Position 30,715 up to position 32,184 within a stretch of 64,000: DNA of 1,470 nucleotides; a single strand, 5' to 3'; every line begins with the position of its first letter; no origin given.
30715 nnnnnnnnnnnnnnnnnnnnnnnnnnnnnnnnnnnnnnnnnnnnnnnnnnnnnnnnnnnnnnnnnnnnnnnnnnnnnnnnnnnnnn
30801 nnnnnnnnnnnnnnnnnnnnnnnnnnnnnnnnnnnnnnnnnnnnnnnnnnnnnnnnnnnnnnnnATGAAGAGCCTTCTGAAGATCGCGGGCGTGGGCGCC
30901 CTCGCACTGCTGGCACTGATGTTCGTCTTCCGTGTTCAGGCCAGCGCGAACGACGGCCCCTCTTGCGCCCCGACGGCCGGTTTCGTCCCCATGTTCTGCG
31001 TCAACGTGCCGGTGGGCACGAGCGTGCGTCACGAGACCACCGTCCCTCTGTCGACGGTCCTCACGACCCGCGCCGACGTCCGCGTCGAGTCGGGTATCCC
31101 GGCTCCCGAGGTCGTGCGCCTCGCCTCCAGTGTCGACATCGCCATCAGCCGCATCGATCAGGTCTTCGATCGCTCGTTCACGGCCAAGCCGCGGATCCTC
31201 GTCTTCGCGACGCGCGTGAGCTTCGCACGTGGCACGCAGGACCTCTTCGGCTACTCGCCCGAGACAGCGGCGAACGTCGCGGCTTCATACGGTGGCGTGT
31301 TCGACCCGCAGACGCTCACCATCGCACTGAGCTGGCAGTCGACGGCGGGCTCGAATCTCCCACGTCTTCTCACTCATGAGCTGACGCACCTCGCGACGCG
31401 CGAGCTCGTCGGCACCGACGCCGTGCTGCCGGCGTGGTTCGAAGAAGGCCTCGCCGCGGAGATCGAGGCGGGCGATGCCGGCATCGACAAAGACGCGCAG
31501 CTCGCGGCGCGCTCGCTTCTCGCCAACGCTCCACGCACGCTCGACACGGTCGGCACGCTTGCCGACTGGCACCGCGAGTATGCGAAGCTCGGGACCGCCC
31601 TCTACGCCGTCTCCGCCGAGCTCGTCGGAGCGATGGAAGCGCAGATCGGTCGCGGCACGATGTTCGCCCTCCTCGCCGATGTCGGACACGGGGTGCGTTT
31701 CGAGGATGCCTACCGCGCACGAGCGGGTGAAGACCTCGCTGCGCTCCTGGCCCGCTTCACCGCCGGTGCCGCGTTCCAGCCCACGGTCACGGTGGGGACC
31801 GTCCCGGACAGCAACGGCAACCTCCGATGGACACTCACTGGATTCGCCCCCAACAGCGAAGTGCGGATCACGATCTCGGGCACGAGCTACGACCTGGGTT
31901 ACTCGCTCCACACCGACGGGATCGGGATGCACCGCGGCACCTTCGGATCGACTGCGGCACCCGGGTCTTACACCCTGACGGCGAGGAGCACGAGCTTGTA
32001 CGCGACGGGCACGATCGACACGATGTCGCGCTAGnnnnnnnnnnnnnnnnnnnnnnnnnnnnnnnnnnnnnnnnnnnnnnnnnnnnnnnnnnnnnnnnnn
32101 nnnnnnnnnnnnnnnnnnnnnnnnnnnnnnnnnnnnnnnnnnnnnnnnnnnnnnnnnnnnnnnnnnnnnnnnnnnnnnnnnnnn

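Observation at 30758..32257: Duplicated ~105-nt conserved leader in front of two secreted cell-wall-active enzymes: candidate c-di-AMP (ydaO-type) riboswitch pair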

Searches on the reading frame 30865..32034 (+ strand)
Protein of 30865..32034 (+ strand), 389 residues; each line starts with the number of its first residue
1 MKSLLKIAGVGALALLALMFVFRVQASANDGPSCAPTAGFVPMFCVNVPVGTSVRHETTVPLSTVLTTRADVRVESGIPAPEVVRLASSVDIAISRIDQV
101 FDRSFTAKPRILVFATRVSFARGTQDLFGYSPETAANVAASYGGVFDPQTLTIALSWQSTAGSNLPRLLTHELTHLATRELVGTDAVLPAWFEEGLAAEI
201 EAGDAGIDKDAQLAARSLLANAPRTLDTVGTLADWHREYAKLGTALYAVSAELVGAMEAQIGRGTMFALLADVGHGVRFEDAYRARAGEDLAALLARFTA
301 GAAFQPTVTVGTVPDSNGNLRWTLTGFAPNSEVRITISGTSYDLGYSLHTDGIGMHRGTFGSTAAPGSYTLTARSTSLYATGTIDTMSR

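Call 10: search_protein_families(library=pfam, proteins=[window:30865-32034:+], max_evalue=0.01)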
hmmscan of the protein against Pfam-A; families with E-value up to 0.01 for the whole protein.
window:30865-32034:+ (389 aa): 1 family
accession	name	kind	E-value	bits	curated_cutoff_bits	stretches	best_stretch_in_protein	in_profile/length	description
PF13485.12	Peptidase_MA_2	-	3e-09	37.4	32.4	1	166-298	67-195/201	Peptidase MA superfamily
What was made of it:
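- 30865..32034 (+): Gene 1: secreted HExxH zinc peptidase, 389 aa. Signal peptide plus ANDGPSC...FCV motif (codons 1-50, 30865-31014), a gluzincin-like catalytic domain (HELTH at residue 171, EEG 24 residues later), and a C-terminal beta-sandwich. Pfam Peptidase_MA_2 37.4 bits (call 10).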

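Call 15: find_homologous_proteins(query=window:30865-32031:+)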
Query window:30865-32031:+ (389 aa): 195 proteins with E <= 0.001 among 8000 candidates; the best 120 are listed.
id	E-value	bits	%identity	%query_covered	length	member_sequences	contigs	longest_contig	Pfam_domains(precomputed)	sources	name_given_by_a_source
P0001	9.4e-249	843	100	100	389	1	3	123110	PF13485.12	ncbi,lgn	ncbi:MAG TPA: hypothetical protein VI056_15285 [Candidatus Limnocylindria bacterium]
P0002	8.0e-224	761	90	100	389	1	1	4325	PF13485.12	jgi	jgi:peptidase MA superfamily protein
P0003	1.4e-222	757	90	100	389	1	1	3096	PF13485.12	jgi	jgi:hypothetical protein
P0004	7.7e-216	735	87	100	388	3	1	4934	PF13485.12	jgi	jgi:hypothetical protein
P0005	4.4e-214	729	86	100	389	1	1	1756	PF13485.12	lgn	-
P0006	1.0e-213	728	86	100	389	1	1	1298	PF13485.12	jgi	jgi:hypothetical protein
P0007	3.8e-213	726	85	100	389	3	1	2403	PF13485.12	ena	-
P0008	4.0e-212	722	85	100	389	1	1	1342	PF13485.12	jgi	-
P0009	1.0e-211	721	85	100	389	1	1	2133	PF13485.12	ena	-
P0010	2.4e-211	720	85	100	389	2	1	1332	PF13485.12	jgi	-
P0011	2.4e-211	720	85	100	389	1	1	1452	PF13485.12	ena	-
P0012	2.9e-211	719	85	100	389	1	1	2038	PF13485.12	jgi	-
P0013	4.0e-210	716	85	100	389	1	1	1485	PF13485.12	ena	-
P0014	9.7e-210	714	84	100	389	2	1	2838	PF13485.12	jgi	jgi:hypothetical protein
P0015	1.5e-209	714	84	100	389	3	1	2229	PF13485.12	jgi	-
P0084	4.5e-177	607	72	99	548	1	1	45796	PF13485.12,PF01464.26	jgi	-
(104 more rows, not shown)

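Call 18: find_encoding_contigs(protein=P0084, flank=6000, max_places=3)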
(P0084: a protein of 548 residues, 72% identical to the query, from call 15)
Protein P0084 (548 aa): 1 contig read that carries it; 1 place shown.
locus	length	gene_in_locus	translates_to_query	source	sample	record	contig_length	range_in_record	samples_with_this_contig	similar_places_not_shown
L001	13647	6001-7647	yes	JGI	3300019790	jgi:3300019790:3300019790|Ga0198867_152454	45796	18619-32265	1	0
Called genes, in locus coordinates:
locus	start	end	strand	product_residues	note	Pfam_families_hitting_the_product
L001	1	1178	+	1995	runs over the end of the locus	-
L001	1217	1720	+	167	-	-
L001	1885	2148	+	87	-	-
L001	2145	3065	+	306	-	-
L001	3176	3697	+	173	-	PF13424:TPR_12 (faint), PF00515:TPR_1 (faint), PF07719:TPR_2 (faint), PF13176:TPR_7 (faint), PF24575:TPR_Slam (faint), PF14559:TPR_19 (weak), PF13414:TPR_11, PF13431:TPR_17, +2 more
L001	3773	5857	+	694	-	-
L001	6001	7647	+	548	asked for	PF13485:Peptidase_MA_2 (weak), PF01464:SLT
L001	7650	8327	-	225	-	PF00072:Response_reg, PF13518:HTH_28 (faint), PF00196:GerE, PF04545:Sigma70_r4 (weak), PF08281:Sigma70_r4_2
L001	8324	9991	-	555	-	PF01590:GAF (faint), PF13492:GAF_3 (faint), PF07730:HisKA_3, PF02518:HATPase_c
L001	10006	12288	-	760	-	-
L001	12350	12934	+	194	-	-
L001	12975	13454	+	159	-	PF00202:Aminotran_3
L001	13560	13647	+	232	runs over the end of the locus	PF00202:Aminotran_3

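Call 21: find_related_loci(query=A3, collection=metagenome_contigs, flank=3000)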
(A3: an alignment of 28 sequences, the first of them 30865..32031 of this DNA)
Query A3 (389 aa) in metagenome_contigs; peptide patterns used: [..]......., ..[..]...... (x = any residue, [..] = any of these).
189 stretches matched a pattern; 64 encode a relative of the query (tblastn E <= 1e-3); 64 distinct loci.
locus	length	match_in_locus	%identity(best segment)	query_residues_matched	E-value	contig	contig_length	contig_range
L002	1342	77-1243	85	1-389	0e+0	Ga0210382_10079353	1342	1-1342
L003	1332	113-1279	85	1-389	0e+0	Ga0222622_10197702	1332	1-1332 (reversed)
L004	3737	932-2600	86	1-389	0e+0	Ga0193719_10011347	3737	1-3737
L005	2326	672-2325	83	1-389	0e+0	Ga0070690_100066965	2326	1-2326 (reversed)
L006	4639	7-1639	87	1-389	0e+0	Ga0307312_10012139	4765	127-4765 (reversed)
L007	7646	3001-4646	83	1-389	0e+0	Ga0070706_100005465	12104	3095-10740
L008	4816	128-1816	82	1-389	0e+0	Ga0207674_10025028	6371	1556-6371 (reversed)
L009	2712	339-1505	82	1-389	0e+0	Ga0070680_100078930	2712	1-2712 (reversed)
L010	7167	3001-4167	81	1-389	0e+0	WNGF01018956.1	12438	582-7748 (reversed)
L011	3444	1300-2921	78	1-389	0e+0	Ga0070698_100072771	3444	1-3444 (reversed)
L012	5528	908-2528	76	1-389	0e+0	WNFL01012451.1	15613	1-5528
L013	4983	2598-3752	76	4-389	0e+0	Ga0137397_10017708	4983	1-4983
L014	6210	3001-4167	75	1-389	0e+0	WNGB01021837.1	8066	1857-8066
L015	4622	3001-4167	75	1-389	0e+0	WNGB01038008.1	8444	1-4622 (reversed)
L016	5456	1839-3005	75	1-389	0e+0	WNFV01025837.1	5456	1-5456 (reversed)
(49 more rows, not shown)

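Call 22: find_related_loci(query=A3, collection=genome_contigs, flank=3000)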
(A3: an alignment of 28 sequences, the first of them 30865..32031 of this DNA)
Query A3 (389 aa) in genome_contigs; peptide patterns used: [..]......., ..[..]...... (x = any residue, [..] = any of these).
163 stretches matched a pattern; 24 encode a relative of the query (tblastn E <= 1e-3); 24 distinct loci.
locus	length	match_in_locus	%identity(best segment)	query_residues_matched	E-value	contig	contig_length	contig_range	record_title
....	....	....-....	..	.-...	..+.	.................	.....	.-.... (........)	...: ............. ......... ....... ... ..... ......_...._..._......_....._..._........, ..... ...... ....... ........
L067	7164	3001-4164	75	1-389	0e+0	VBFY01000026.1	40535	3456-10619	MAG: Chloroflexi bacterium isolate CF_64 14_1009_16_40cm_scaffold_3166, whole genome shotgun sequence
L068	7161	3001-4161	73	1-389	0e+0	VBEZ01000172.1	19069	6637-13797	MAG: Chloroflexi bacterium isolate CF_39 14_1009_02_40cm_scaffold_1416, whole genome shotgun sequence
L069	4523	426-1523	75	1-366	0e+0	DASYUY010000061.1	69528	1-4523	MAG TPA_asm: Candidatus Limnocylindria bacterium isolate SMAG_U4607 k141_2486684, whole genome shotgun sequence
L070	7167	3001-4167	74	1-389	0e+0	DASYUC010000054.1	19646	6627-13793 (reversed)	MAG TPA_asm: Candidatus Limnocylindria bacterium isolate SMAG_U4585 k141_2342908, whole genome shotgun sequence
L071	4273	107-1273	71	1-389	0e+0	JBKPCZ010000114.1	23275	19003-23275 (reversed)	MAG: Chloroflexota bacterium isolate GB_EKS_MAG_00038 GB_EKS_000001156987, whole genome shotgun sequence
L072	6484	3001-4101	72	1-367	2e-177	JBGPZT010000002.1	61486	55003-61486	MAG: Candidatus Limnocylindria bacterium isolate OBJ1_062018_070_19 k141_224245_length_61486_cov_15.3941, whole genome s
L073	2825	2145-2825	75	1-227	1e-111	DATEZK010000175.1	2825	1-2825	MAG TPA_asm: Candidatus Limnocylindria bacterium isolate SMAG_U8472 k141_314990, whole genome shotgun sequence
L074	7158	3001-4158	49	1-386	8e-106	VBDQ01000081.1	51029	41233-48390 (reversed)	MAG: Chloroflexi bacterium isolate CF_4 14_0903_16_30cm_scaffold_1468, whole genome shotgun sequence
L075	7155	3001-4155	50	1-384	1e-105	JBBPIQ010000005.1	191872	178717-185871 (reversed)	MAG: Chloroflexota bacterium isolate BPF3-00-01_bin_2 NODE_5_length_191872_cov_36.937816, whole genome shotgun sequence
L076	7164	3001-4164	48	1-386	6e-104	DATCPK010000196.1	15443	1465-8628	MAG TPA_asm: Candidatus Limnocylindria bacterium isolate SMAG_U7225 k141_75256, whole genome shotgun sequence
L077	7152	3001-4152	47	1-384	2e-104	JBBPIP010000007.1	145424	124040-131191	MAG: Chloroflexota bacterium isolate BPF1-44-46_bin_3 NODE_16_length_145424_cov_23.553337, whole genome shotgun sequence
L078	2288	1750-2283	70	23-201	5e-83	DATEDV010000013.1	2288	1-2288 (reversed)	MAG TPA_asm: Candidatus Limnocylindria bacterium isolate SMAG_U8716 k141_1628685, whole genome shotgun sequence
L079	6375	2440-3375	35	62-373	8e-50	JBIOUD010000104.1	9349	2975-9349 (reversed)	MAG: Candidatus Limnocylindria bacterium isolate MAG143 k127_2271261, whole genome shotgun sequence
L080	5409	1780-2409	28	86-306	3e-10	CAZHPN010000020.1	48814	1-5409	MAG TPA_asm: uncultured bacterium isolate binchicken_co3_336 genome assembly, contig: NODE_2028_length_48814_cov_7.11273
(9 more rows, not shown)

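Call 40: search_solved_structures(query=window:30865-32031:+, max_evalue=1)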
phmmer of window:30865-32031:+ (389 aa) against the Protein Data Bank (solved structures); distinct sequences matched with E-value up to 1: 1.
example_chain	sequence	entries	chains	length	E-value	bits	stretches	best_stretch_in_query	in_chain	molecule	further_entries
6q9m_A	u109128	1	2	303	0.63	12.6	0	303-370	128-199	RIM-binding protein, isoform F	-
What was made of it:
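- Tried and rejected: A PDB sequence search found nothing (call 40).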

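Call 41: search_protein_families(library=ncbifam, proteins=[window:30865-32031:+], max_evalue=0.01)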
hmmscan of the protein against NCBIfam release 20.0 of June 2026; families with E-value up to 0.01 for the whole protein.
window:30865-32031:+ (389 aa): 1 family
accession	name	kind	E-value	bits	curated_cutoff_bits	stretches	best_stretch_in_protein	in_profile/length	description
NF033876.2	flagella_HExxH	equivalog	1.7e-06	27.8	205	1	146-304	102-265/384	flagellinolysin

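Call 51: predict_structure(alignment_id=A3)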
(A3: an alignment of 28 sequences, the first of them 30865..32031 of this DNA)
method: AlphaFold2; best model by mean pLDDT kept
length: 389 residues; sequences in the alignment: 28
mean_pLDDT: 77.7   pTM: 0.72
mean pLDDT of the five models: 77.7, 77.0, 76.5, 76.2, 74.0
residues with pLDDT >= 90: 112; 70-90: 198; 50-70: 16; < 50: 63
segments of 3 or more residues with pLDDT < 50: 1-59
pLDDT, mean of each block of 10 residues (from residue 1): 36 35 32 36 34 43 60 76 74 84 82 86 86 86 81 78 71 89 89 90 77 87 84 86 88 92 93 94 95 86 80 85 90 94 92 90 91 93 86
secondary structure, 60 per line:
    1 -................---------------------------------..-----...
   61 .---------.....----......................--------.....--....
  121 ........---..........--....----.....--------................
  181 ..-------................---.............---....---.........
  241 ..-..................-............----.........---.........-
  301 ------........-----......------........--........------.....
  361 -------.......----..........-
elements in order: H2-17 E58-61 E71-75 H80-101 E110-114 H117-128 H132-141 E144-147 E152-156 H165-182 H190-205 H209-221 H225-228 H232-242 H244-261 H263-274 H279-287 H291-299 E307-314 E320-325 E332-339 E342-349 E356-360 E368-374 E379-385
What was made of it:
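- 30865..32034 (+): AlphaFold model pLDDT 77.7 (call 51).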

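Call 54: fold_search(model_id=the predicted structure, library=pdb)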
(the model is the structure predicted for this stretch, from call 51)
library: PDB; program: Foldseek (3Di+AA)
matches with E <= 10: 1389; with E <= 0.001: 3
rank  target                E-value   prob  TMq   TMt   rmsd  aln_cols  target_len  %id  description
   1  5zi5_A                5.0e-05  1.00  0.37  0.19  12.8       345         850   14  Crystal structure of Legionella pneumophila aminopeptidase A (released 2018-09-19)
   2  5ab2_B                3.1e-04  1.00  0.37  0.19  12.0       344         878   11  Crystal structure of aminopeptidase ERAP2 with ligand (released 2015-09-30)
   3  7p7p_B                6.7e-04  1.00  0.37  0.19  12.4       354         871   11  Crystal structure of ERAP2 aminopeptidase in complex with phosphinic pseudotripeptide((1R)-1-Amino-3-phenylpropyl){(2S (released 2022-01-26)
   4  2obg                  4.4e-03  0.95  0.16  0.14  13.3       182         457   17  Crystal Structure of Monobody MBP-74/Maltose Binding Protein Fusion Complex (released 2007-03-27)
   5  7wss_A                7.7e-03  1.00  0.42  0.32   5.1       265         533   11  Collagenase from Grimontia (Vibrio) hollisae 1706B (released 2022-06-29)
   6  5eiq                  1.1e-02  1.00  0.16  0.29   4.9        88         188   17  Human OSCAR ligand-binding domain (released 2015-11-25)
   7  6xi3                  1.2e-02  1.00  0.16  0.16   4.8        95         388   25  Crystal structure of tetra-tandem repeat in extending region of large adhesion protein (released 2020-10-14)
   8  3fum                  1.2e-02  1.00  0.36  0.25   6.4       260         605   16  Leukotriene A4 hydrolase in complex with (R)-pyridin-4-yl[4-(2-pyrrolidin-1-ylethoxy)phenyl]methanol (released 2009-07-28)
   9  8wm1_A                1.3e-02  1.00  0.17  0.14   3.3        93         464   14  DHS dehydratase (released 2024-10-02)
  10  2ox5_Y                2.1e-02  0.99  0.16  0.44  13.4       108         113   14  The SoxYZ complex of Paracoccus pantotrophus (released 2007-05-22)
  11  6d89_B                2.7e-02  1.00  0.17  0.12   3.6        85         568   14  Bacteroides uniformis beta-glucuronidase 1 with N-terminal loop deletion (released 2018-10-17)
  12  6d1n_A                3.6e-02  1.00  0.17  0.12   3.7        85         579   14  Apo structure of Bacteroides uniformis Beta-glucuronidase 1 (released 2018-10-17)
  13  5ou8_B                3.6e-02  0.98  0.14  0.29   4.6        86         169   14  Crystal structure of Glycoprotein VI in complex with collagen-peptide (GPO)5 (released 2018-09-05)
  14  5eiv_B                3.8e-02  0.99  0.15  0.29   4.7        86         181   16  Crystal structure of complex of osteoclast-associated immunoglobulin-like receptor (OSCAR) and a synthetic collagen co (released 2015-11-25)
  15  8ges_A                4.2e-02  1.00  0.17  0.11   5.8       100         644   15  R. hominis 2 beta-glucuronidase bound to UNC10201652-glucuronide (released 2024-02-14)
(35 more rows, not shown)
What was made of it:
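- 30865..32034 (+): Foldseek matches M1 aminopeptidases, LTA4 hydrolase and an M9 collagenase (call 54).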
